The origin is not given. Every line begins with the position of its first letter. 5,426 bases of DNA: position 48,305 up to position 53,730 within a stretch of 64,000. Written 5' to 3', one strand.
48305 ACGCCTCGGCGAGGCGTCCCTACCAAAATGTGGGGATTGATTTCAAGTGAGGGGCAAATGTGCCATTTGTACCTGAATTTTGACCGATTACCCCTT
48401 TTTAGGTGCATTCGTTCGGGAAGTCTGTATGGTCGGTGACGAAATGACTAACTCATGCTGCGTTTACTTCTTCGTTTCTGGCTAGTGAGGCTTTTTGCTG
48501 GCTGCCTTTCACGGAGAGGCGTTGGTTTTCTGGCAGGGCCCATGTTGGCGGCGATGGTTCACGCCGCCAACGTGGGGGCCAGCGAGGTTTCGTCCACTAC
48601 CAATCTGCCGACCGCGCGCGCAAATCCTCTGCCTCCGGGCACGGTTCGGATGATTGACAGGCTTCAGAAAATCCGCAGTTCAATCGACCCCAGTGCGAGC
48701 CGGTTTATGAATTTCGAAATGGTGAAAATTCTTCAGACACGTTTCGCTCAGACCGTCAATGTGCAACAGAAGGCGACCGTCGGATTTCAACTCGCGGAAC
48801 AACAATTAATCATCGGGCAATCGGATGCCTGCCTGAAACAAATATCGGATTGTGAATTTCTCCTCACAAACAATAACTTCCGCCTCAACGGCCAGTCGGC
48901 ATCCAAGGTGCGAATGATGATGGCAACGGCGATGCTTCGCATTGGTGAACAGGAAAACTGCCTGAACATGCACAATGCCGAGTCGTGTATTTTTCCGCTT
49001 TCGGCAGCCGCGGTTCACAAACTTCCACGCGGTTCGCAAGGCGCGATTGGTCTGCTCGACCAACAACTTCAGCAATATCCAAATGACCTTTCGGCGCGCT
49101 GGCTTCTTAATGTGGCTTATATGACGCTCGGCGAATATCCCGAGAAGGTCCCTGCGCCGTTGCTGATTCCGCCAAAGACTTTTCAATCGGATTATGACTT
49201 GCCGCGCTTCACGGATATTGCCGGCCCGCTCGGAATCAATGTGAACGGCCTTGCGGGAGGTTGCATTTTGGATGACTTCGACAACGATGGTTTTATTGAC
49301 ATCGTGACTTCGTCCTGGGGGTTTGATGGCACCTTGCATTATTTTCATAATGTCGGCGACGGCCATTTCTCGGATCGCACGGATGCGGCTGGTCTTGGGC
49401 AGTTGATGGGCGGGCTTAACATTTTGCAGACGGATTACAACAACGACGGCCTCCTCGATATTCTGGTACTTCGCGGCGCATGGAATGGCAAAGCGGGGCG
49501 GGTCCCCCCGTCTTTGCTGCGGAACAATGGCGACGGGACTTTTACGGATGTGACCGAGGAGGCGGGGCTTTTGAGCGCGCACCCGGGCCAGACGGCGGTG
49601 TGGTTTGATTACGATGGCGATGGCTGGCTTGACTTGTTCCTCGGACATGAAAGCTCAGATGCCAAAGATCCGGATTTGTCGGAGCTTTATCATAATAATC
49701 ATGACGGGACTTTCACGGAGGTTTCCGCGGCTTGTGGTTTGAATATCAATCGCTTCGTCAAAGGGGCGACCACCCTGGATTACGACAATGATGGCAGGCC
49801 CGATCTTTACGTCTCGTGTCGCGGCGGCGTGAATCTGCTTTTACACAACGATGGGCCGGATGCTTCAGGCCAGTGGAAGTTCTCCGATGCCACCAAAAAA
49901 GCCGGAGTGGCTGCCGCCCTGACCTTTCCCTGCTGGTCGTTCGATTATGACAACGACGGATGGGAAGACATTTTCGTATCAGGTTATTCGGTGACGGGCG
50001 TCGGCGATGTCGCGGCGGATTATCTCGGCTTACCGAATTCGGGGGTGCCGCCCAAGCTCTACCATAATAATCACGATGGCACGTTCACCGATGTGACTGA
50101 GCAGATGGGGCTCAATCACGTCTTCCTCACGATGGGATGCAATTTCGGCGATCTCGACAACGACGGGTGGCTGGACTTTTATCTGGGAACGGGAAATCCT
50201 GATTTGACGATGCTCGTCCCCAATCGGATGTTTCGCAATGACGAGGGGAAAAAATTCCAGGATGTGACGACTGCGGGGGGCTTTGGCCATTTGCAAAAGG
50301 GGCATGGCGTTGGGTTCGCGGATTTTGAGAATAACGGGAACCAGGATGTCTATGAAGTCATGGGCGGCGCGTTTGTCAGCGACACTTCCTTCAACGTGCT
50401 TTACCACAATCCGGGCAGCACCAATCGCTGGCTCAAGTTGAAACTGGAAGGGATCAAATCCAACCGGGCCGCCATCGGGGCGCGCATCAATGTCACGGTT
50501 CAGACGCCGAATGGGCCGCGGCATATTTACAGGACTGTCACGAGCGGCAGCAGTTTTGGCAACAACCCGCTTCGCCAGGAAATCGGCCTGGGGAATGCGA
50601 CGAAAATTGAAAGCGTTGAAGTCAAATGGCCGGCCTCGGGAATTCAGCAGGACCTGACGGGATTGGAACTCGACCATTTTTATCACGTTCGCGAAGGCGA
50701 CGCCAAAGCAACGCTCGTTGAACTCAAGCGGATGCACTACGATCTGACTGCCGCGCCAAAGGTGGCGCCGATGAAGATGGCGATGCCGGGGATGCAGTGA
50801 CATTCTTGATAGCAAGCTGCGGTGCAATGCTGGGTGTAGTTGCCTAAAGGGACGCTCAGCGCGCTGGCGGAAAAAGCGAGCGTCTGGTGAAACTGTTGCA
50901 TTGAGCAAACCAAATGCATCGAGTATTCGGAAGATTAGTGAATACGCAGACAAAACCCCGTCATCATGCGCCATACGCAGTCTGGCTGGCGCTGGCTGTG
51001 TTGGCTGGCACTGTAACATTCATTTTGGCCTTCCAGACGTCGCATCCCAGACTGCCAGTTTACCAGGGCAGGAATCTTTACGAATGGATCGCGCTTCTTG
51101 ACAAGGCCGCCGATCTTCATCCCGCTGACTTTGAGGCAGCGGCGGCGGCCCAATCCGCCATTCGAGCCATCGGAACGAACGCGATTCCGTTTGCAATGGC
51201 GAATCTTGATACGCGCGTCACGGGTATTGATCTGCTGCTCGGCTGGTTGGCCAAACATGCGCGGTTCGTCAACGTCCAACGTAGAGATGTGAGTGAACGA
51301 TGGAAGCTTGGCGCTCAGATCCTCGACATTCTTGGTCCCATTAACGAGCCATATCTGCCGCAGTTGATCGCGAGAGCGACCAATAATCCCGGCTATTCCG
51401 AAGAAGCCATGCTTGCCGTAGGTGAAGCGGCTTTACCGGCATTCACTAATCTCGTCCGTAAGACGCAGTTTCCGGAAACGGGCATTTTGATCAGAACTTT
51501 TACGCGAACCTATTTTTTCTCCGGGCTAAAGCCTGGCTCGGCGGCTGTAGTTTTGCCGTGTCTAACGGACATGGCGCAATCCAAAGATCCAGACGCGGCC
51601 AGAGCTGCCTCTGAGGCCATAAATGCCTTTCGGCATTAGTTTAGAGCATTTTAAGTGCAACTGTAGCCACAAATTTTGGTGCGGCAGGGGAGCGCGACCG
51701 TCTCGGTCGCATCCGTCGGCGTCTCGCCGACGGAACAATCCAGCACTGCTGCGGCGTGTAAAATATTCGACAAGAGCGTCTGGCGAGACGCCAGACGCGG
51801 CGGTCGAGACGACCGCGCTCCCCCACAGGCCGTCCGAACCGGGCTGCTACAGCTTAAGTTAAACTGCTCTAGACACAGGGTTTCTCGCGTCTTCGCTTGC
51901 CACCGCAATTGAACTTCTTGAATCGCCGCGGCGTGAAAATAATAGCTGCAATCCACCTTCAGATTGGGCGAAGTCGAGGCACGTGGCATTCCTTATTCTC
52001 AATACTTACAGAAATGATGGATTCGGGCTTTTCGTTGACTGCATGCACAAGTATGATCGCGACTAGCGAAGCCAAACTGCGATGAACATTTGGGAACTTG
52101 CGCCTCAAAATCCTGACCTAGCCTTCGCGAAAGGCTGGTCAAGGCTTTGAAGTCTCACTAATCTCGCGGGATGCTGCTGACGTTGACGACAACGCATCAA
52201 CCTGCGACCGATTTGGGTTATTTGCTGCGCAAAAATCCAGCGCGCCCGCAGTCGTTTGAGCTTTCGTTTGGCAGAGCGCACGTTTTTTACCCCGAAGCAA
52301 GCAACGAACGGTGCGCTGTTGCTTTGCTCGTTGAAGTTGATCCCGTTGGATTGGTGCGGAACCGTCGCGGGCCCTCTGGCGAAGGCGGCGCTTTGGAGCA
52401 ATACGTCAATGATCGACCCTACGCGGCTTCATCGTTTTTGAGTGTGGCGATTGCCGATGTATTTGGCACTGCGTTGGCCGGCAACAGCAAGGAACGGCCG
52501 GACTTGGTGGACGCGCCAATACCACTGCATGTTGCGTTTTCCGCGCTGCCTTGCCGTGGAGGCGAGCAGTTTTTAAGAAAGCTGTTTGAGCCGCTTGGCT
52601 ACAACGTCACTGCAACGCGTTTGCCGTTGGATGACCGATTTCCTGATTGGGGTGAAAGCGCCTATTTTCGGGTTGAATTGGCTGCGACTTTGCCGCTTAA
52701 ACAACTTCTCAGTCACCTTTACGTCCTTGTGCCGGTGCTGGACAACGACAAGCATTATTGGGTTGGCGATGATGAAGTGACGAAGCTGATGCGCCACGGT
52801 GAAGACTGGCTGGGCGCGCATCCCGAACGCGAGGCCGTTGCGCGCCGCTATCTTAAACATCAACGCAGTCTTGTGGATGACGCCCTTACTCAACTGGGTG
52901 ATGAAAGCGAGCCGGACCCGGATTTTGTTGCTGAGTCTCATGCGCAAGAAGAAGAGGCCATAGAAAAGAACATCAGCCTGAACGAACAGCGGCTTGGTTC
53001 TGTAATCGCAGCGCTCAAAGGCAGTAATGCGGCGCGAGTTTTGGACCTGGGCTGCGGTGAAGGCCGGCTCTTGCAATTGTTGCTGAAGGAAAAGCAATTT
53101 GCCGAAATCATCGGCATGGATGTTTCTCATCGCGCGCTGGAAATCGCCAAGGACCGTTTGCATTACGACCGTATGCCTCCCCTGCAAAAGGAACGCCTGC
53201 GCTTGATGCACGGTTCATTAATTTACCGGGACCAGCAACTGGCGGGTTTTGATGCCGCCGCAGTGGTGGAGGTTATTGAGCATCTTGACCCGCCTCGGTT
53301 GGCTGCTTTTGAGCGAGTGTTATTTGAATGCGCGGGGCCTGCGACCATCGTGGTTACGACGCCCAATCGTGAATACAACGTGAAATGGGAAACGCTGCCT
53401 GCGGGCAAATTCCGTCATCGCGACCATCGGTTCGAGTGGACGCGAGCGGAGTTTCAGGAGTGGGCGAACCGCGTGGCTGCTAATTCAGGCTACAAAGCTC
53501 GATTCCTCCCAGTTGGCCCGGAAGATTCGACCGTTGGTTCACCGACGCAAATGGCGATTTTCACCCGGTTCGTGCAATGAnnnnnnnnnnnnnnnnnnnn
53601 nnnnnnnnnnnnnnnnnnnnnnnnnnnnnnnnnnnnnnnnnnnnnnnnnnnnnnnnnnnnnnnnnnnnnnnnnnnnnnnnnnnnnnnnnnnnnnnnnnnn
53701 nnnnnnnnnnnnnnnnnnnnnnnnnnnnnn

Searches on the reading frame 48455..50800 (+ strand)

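Call 5: search_protein_families(library=pfam, proteins=[window:48455-50800:+], max_evalue=0.01)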
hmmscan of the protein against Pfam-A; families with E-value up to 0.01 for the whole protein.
window:48455-50800:+ (781 aa): 3 families
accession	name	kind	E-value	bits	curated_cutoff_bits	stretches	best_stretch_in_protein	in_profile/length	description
PF13517.12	FG-GAP_3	-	1.2e-45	154.3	26.9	6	385-453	1-61/61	FG-GAP-like repeat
PF07593.17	UnbV_ASPIC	-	3e-12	46.7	23.4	1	673-743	1-67/68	ASPIC and UnbV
PF01839.29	FG-GAP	-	3.5e-06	27.2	22.1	0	439-453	6-20/37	FG-GAP repeat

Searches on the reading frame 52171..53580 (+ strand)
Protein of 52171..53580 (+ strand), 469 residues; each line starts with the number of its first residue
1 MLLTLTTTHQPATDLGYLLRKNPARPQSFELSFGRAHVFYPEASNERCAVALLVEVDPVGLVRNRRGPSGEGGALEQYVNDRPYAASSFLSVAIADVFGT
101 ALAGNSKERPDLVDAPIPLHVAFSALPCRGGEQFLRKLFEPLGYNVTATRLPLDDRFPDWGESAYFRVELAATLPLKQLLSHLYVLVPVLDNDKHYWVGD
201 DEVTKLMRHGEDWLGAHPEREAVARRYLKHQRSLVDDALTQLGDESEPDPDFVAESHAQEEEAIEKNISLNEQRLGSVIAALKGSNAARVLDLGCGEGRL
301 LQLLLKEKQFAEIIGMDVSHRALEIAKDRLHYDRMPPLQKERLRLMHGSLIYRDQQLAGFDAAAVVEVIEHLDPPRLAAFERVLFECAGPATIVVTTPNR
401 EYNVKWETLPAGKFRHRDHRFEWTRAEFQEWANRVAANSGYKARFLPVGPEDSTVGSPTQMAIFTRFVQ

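Call 5: search_protein_families(library=pfam, proteins=[window:52171-53580:+], max_evalue=0.01)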
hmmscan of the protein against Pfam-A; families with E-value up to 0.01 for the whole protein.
window:52171-53580:+ (469 aa): 12 families
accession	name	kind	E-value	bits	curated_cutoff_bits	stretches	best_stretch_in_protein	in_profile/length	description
PF12623.12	Hen1_L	-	1.5e-113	378.2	23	1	1-242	1-241/242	RNA repair, ligase-Pnkp-associating, region of Hen1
PF13489.12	Methyltransf_23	-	8.9e-13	48.7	27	1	283-434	19-156/164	Methyltransferase domain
PF08242.18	Methyltransf_12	-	1.2e-11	45.6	30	1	291-382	1-87/98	Methyltransferase domain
PF13649.12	Methyltransf_25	-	8.2e-11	42.9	27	1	290-380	1-86/97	Methyltransferase domain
PF08241.18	Methyltransf_11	-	1.7e-08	35.4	21.2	1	291-377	1-78/95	Methyltransferase domain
PF13847.12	Methyltransf_31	-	2.5e-08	34.2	27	1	287-329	4-47/145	Methyltransferase domain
PF05175.20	MTS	-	4.2e-06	26.9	23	1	281-333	26-78/170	Methyltransferase small domain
PF07021.18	MetW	-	4.2e-05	23.7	21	1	287-317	14-43/193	Methionine biosynthesis protein MetW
PF02353.26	CMAS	-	0.001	18.9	27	1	280-386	56-154/273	Mycolic acid cyclopropane synthetase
PF01728.25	FtsJ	-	0.0023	18.3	24.1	1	286-326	21-59/181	FtsJ-like methyltransferase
PF12847.13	Methyltransf_18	-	0.0041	17.6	27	1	273-334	3-62/151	Methyltransferase domain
PF11599.14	AviRa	-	0.0089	15.9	25.7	0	285-341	50-108/232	RRNA methyltransferase AviRa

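Call 6: search_protein_families(library=ncbifam, proteins=[window:52171-53580:+], max_evalue=0.01)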
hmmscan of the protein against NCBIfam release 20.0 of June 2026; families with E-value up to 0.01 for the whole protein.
window:52171-53580:+ (469 aa): 27 families (the best 25 are shown)
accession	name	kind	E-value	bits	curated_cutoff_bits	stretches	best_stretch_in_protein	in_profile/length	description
TIGR04074.1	bacter_Hen1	equivalog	9.7e-219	726.5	340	1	2-466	1-462/462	3' terminal RNA ribose 2'-O-methyltransferase Hen1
TIGR01983.1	UbiG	equivalog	2.1e-09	37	102.95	1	265-403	38-159/228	bifunctional 2-polyprenyl-6-hydroxyphenol methylase/3-demethylubiquinol 3-O-methyltransferase UbiG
NF045667.1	MTase_DVU1556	equivalog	3e-07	30.1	155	1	279-332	15-67/213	DVU_1556 family methyltransferase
NF043040.1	corrin_prot_MT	hypoth_equivalog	4e-07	29.7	180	1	279-335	34-88/216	corrinoid protein-associated methyltransferase CpaM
NF001244.0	PRK00216.1-5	equivalog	8.7e-07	28.5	216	1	278-332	40-95/236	bifunctional demethylmenaquinone methyltransferase/2-methoxy-6-polyprenyl-1,4-benzoquinol methylase UbiE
TIGR03534.1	RF_mod_PrmC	equivalog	2.5e-06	27.1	199.1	1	277-328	79-130/253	peptide chain release factor N(5)-glutamine methyltransferase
NF040703.1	cyclopro_CfaB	exception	3.2e-06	26.2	650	1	271-395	144-262/393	C17 cyclopropane fatty acid synthase CfaB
TIGR02072.1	BioC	equivalog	4.7e-06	26.6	184.95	1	279-332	27-80/244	malonyl-ACP O-methyltransferase BioC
NF002463.0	PRK01683.1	equivalog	8.8e-06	25.5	297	1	279-331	24-76/258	trans-aconitate 2-methyltransferase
TIGR02081.1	metW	equivalog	9.5e-06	25.3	189.5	1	287-323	14-49/194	methionine biosynthesis protein MetW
TIGR01934.1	MenG_MenH_UbiE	subfamily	1.4e-05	24.5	158.35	1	279-331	32-83/223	ubiquinone/menaquinone biosynthesis methyltransferase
NF041820.1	daptide_MTase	equivalog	4.4e-05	23.1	175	1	277-348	28-94/243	daptide-type RiPP biosynthesis methyltransferase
NF010703.0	PRK14103.1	equivalog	5.5e-05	22.7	320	1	278-329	21-72/256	trans-aconitate 2-methyltransferase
NF008300.0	PRK11088.1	equivalog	6.5e-05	22.5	303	1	274-330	73-132/272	23S rRNA (guanine(745)-N(1))-methyltransferase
TIGR04345.1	ovoA_Cterm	equivalog_domain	0.0001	21.9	170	1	277-327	32-80/242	putative 4-mercaptohistidine N1-methyltransferase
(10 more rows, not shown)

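Call 7: search_protein_families(library=padloc, proteins=[window:52171-53580:+], max_evalue=0.01)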
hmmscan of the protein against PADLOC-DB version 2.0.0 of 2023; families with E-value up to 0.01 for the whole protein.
window:52171-53580:+ (469 aa): 2 families
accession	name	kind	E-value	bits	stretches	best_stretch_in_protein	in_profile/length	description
PDLC04134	mad2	-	3.9e-12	43.8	1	281-450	286-427/492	mads_2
PDLC03226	MTase_II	-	0.0027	14.4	1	280-332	35-95/579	Type II methyltransferase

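Call 53: find_related_loci(query=A3, collection=metagenome_contigs, flank=8000)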
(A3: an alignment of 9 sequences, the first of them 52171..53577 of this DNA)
Query A3 (469 aa) in metagenome_contigs; peptide patterns used: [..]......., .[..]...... (x = any residue, [..] = any of these).
600 stretches matched a pattern (row limit reached: there are more); 593 encode a relative of the query (tblastn E <= 1e-3); the best 80 are kept; 80 distinct loci.
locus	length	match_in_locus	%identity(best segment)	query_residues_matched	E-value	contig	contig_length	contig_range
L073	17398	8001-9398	93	1-466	0e+0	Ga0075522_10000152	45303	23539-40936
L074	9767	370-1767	85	1-466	0e+0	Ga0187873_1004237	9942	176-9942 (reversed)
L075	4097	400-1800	83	1-467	0e+0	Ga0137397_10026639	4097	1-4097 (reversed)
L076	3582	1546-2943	83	1-466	0e+0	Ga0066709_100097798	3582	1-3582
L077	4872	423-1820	83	1-466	0e+0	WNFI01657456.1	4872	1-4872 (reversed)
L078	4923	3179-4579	80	1-467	0e+0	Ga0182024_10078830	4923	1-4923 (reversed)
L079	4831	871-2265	82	1-465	0e+0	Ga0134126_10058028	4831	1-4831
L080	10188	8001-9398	77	1-466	0e+0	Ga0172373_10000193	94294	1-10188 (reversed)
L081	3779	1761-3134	76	9-466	0e+0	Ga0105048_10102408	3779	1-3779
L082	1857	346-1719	72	9-466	0e+0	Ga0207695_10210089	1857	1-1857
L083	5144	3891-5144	83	5-422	0e+0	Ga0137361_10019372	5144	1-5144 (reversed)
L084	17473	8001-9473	71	1-464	0e+0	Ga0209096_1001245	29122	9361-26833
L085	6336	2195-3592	70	1-466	0e+0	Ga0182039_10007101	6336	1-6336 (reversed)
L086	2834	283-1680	70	1-466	0e+0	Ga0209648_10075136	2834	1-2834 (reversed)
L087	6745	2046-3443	70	1-466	0e+0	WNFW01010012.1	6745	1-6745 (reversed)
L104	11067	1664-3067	66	1-465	0e+0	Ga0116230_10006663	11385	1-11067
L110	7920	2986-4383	66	1-466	0e+0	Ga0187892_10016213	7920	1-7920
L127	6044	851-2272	66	1-466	0e+0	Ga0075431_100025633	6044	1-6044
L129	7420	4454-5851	65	1-466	0e+0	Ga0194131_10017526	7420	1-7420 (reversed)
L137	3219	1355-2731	69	1-465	0e+0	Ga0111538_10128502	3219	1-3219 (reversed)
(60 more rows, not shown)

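Call 56: search_protein_families(library=pfam, proteins=[L073:9407-10264:+, L080:9407-10099:+, L076:3025-3249:+, L104:3494-3919:+, L110:4737-5180:+, L127:2257-3336:+, L129:5879-7255:+, L137:2746-3219:+], max_evalue=0.01)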
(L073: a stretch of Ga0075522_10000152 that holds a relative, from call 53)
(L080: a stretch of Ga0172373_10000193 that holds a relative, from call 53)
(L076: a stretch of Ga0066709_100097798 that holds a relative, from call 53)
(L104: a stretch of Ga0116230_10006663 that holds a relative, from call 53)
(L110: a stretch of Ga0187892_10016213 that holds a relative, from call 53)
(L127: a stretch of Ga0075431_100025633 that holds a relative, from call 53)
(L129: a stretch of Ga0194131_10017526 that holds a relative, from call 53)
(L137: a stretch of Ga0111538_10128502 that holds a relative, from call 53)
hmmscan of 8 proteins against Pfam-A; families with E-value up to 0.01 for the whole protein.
L073:9407-10264:+ (285 aa): 5 families
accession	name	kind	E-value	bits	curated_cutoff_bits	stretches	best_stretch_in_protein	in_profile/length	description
PF13646.12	HEAT_2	-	5.5e-25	87.9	27.7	3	90-172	2-85/88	HEAT repeats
PF03130.22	HEAT_PBS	-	4.4e-07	30.2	20.9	0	200-224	1-25/27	PBS lyase HEAT-like repeat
PF02985.28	HEAT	-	4.7e-07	29.9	23.5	0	152-179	2-29/31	HEAT repeat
PF13513.12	HEAT_EZ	-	2.7e-05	25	27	0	69-114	6-54/55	HEAT-like repeat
PF00514.29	Arm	-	0.0073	16.8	20.6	0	216-233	13-30/41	Armadillo/beta-catenin-like repeat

L080:9407-10099:+ (230 aa): 4 families
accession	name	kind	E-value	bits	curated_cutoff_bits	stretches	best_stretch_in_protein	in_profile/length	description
PF13646.12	HEAT_2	-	4.9e-21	75.3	27.7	2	90-174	2-87/88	HEAT repeats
PF02985.28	HEAT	-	1.5e-07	31.4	23.5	0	122-144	3-25/31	HEAT repeat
PF03130.22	HEAT_PBS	-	1.8e-07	31.4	20.9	0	105-126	2-23/27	PBS lyase HEAT-like repeat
PF13513.12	HEAT_EZ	-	6e-06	27.1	27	0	43-76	21-54/55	HEAT-like repeat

L076:3025-3249:+ (74 aa): 3 families
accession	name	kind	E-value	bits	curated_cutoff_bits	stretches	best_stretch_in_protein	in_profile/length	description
PF15919.11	HicB_lk_antitox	-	2.6e-07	31.2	27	1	8-53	4-50/123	HicB_like antitoxin of bacterial toxin-antitoxin system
PF21748.3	UPF0150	-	0.00054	20.3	27.3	1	11-43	16-48/64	UPF0150-like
PF24113.1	DUF7387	-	0.0053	17.5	27.9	1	24-61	31-68/85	Family of unknown function (DUF7387)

L104:3494-3919:+ (141 aa): 1 family
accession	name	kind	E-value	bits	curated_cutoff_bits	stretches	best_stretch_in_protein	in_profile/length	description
PF01850.27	PIN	-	4.1e-09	37.5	23.6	1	3-128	1-118/120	PIN domain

L110:4737-5180:+ (147 aa): 1 family
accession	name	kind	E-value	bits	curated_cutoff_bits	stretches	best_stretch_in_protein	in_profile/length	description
PF01850.27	PIN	-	2.6e-09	38.2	23.6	1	4-134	1-116/120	PIN domain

L127:2257-3336:+ (359 aa): 2 families
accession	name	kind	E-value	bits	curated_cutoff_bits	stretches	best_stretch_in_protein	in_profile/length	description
PF25594.1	GldB_lipo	-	3.7e-12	46.9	27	2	310-359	262-309/309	Gliding motility protein GldB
PF10026.15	DUF2268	-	1.8e-06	28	23.6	1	216-334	60-180/195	Predicted Zn-dependent protease (DUF2268)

L129:5879-7255:+ (458 aa): 1 family
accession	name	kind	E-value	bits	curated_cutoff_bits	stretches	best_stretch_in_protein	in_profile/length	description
PF04434.22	SWIM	-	7.5e-05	22.6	19.6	1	78-97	14-36/38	SWIM zinc finger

L137:2746-3219:+ (158 aa): 2 families
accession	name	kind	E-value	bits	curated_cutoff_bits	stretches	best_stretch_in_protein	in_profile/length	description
PF21961.1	AppA_4HB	-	0.00051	21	27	1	68-98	3-33/81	AppA, four helix bundle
PF13646.12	HEAT_2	-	0.0028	18.3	27.7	1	34-80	12-58/88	HEAT repeats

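Call 90: search_protein_families(library=pfam, proteins=[L074:1769-2956:+], max_evalue=0.01)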
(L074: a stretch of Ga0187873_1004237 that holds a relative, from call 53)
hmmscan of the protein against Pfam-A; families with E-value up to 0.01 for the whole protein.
L074:1769-2956:+ (396 aa): 0 families
